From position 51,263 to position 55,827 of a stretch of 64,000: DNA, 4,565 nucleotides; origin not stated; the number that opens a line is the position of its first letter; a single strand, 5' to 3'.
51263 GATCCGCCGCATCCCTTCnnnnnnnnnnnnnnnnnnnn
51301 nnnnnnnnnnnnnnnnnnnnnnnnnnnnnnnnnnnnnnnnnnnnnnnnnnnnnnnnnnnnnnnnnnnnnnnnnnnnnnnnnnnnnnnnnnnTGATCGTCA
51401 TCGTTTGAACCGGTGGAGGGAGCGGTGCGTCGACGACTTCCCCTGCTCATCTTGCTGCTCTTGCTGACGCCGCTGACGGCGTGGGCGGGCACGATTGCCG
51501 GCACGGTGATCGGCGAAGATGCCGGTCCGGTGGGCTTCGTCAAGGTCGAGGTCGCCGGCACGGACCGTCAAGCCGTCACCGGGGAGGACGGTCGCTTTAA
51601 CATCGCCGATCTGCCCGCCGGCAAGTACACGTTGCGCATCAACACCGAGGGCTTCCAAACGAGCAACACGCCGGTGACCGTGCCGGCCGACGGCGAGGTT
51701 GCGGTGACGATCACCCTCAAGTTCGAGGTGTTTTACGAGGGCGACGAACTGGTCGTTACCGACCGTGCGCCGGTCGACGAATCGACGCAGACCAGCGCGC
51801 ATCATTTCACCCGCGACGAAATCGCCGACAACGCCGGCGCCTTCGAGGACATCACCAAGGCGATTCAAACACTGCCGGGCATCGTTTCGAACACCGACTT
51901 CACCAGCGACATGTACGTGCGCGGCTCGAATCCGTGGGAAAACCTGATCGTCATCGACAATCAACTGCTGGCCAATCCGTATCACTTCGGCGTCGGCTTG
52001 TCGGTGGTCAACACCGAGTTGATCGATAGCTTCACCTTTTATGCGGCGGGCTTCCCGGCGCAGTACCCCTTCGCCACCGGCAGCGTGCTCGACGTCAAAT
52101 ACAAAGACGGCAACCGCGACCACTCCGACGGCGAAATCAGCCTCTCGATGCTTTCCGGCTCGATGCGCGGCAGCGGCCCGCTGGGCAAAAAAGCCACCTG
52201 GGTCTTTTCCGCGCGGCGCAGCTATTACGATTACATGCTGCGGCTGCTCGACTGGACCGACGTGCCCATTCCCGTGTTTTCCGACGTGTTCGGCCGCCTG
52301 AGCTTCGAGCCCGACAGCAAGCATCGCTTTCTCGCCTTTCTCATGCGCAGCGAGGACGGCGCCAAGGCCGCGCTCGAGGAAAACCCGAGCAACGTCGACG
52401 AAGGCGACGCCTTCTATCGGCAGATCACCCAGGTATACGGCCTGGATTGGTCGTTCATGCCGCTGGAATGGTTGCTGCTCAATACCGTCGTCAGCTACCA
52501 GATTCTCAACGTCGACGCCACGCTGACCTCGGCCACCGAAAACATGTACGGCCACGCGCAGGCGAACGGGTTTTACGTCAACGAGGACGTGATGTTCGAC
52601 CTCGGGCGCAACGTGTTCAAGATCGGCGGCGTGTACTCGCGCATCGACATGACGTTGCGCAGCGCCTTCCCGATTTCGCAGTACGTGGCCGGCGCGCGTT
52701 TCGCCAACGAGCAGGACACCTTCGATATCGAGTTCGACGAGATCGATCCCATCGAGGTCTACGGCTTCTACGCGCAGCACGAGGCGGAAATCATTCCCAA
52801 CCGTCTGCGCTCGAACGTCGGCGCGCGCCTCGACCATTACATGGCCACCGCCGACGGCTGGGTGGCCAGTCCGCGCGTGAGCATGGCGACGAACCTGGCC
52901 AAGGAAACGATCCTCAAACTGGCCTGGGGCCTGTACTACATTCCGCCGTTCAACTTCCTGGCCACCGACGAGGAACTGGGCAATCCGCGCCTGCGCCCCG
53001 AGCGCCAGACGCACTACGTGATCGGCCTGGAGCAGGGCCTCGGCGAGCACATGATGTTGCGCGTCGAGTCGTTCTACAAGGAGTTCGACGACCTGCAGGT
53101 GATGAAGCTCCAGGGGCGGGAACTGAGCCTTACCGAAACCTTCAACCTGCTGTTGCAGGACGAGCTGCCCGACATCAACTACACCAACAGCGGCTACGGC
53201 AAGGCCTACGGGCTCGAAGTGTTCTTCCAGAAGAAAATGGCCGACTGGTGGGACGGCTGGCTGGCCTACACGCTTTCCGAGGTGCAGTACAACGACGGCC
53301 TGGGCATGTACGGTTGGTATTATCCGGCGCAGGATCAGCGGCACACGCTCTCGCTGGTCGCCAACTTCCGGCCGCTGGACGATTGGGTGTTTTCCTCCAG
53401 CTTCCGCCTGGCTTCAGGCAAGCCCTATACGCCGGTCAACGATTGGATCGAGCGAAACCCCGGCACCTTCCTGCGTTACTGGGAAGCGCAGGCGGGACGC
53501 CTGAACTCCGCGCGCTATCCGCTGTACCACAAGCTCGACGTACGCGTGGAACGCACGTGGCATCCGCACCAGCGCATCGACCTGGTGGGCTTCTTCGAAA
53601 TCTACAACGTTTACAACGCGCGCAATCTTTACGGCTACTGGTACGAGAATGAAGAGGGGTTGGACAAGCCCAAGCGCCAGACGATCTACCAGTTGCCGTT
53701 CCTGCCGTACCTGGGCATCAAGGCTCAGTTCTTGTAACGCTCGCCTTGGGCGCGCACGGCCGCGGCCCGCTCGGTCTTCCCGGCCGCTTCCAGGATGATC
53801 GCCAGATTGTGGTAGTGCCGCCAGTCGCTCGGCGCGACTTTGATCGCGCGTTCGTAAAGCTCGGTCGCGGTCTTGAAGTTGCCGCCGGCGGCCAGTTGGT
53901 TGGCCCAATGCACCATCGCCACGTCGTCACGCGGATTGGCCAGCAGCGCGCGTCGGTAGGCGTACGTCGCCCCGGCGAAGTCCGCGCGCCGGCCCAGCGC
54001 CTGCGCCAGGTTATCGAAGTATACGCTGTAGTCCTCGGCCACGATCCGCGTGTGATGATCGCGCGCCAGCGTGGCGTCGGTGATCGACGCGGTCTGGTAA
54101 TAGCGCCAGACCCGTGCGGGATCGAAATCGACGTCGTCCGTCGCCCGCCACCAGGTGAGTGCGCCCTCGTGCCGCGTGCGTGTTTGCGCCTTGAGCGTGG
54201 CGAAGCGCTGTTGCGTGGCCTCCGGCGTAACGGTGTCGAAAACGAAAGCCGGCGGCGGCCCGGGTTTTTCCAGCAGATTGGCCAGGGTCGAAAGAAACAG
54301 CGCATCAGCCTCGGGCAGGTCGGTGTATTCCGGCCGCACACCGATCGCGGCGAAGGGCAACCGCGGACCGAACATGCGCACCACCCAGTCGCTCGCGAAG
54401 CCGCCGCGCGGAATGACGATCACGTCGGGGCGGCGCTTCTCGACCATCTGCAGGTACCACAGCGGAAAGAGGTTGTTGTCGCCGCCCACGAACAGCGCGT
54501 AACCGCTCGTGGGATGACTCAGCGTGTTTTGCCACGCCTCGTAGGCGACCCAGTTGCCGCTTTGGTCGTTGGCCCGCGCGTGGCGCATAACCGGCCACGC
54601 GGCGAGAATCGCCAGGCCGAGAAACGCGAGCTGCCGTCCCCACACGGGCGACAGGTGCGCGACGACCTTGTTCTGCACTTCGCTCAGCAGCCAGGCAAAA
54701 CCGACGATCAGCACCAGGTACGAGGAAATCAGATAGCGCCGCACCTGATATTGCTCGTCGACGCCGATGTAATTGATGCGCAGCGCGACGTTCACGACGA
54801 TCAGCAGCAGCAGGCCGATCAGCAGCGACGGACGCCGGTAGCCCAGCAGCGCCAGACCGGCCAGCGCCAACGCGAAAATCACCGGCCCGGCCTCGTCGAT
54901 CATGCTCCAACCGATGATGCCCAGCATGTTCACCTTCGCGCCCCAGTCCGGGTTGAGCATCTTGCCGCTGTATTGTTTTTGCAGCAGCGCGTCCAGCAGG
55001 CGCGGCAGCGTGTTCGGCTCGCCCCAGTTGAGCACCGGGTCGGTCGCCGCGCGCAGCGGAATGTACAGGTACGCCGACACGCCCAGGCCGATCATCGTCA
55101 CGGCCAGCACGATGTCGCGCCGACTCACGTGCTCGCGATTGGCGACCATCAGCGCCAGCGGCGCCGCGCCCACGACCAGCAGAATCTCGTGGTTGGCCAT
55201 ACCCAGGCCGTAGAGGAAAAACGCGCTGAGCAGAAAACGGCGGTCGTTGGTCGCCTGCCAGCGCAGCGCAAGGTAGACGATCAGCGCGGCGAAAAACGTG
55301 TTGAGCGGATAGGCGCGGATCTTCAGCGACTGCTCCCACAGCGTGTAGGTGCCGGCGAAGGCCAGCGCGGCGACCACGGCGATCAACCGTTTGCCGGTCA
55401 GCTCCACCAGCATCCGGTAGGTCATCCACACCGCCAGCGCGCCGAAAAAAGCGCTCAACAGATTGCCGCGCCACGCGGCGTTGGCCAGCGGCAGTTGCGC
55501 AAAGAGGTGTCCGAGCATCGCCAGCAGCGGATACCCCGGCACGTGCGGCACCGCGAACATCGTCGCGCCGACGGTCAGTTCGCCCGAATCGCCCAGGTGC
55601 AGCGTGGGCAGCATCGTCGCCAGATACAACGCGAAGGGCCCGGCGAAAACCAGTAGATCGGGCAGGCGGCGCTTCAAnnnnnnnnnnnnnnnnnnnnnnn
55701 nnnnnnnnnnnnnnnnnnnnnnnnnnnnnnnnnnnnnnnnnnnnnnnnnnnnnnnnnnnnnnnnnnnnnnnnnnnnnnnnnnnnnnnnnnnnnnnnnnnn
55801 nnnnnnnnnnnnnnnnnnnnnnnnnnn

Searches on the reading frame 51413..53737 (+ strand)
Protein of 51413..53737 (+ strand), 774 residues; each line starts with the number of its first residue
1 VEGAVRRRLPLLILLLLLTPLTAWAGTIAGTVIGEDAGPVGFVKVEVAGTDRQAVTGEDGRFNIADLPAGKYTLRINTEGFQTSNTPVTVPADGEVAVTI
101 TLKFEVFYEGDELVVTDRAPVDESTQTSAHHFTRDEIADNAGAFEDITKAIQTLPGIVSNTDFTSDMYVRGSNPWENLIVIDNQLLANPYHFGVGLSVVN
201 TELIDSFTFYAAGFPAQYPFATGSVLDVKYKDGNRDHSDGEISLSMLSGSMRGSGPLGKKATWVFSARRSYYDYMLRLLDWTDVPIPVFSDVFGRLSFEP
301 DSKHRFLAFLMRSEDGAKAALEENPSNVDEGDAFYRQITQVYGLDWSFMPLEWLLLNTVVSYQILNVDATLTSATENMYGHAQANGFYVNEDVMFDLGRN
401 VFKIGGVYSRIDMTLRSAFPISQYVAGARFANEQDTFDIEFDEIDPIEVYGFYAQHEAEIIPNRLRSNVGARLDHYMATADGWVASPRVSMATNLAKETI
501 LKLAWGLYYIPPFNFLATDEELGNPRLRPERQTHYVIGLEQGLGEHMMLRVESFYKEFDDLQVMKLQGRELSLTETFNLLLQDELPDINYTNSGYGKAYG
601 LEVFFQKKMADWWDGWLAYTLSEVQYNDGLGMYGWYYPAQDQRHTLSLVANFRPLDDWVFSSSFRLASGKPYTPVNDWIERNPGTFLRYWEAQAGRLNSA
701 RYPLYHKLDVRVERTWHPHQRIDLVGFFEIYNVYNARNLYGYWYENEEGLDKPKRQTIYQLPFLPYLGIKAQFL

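Call 8: search_protein_families(library=pfam, proteins=[window:51413-53737:+])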
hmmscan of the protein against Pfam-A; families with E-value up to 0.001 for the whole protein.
window:51413-53737:+ (774 aa): 5 families
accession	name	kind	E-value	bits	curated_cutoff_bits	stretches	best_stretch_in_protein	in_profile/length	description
PF13620.12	CarboxypepD_reg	-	4.3e-15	56.3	32.3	1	27-103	1-82/82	Carboxypeptidase regulatory-like domain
PF13715.12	CarbopepD_reg_2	-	3.3e-13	49.9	32.2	1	28-106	1-80/88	CarboxypepD_reg-like domain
PF07715.20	Plug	-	1e-08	36.1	23.9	1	124-219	4-100/107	TonB-dependent Receptor Plug Domain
PF08308.17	PEGA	-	1.9e-05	24.9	20.8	1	63-103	28-68/71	PEGA domain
PF09430.16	EMC7_beta-sandw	-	0.00015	22.4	26.6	1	49-95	18-64/122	ER membrane protein complex subunit 7, beta-sandwich domain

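Call 9: search_protein_families(library=ncbifam, proteins=[window:51413-53737:+])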
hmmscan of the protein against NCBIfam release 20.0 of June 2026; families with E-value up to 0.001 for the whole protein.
window:51413-53737:+ (774 aa): 4 families
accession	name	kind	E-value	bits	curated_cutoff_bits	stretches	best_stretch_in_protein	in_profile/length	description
TIGR01782.1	TonB-Xanth-Caul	subfamily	1.1e-07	30.6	310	0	518-615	633-735/868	TonB-dependent receptor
NF052345.1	S_layer_anammox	exception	6.6e-06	23.8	1400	1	25-141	1312-1428/1596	Kustd1514 family S-layer glycoprotein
TIGR04056.1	OMP_RagA_SusC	subfamily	3.4e-05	22.4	368.25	1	27-208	2-179/981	SusC/RagA family TonB-linked outer membrane protein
NF010010.0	PRK13483.1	equivalog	0.00029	19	927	0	522-656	450-578/660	ligand-gated channel protein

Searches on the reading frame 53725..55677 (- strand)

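Call 37: search_protein_families(library=pfam, proteins=[window:53725-55677:-])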
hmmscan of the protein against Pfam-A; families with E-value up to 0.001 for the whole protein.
window:53725-55677:- (650 aa): 7 families
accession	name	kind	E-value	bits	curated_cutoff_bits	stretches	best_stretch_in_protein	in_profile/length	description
PF11028.14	TMEM260-like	-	7.1e-27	94.8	24.2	1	30-180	1-173/179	Protein O-mannosyl-transferase TMEM260-like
PF07719.23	TPR_2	-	1.2e-06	28.6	27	0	590-618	6-34/34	Tetratricopeptide repeat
PF13431.12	TPR_17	-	1.3e-06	28.6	24.4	1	607-638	1-32/34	Tetratricopeptide repeat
PF13231.12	PMT_2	-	8.6e-06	26.5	26.1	1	50-204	4-158/160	Dolichyl-phosphate-mannose-protein mannosyltransferase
PF13428.12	TPR_14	-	9e-06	26.3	23.5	1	589-627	5-43/44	Tetratricopeptide repeat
PF00515.34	TPR_1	-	9.3e-05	22.5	27.8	0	595-618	11-34/34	Tetratricopeptide repeat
PF13432.12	TPR_16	-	0.0002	22.2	32.7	1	592-640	4-52/65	Tetratricopeptide repeat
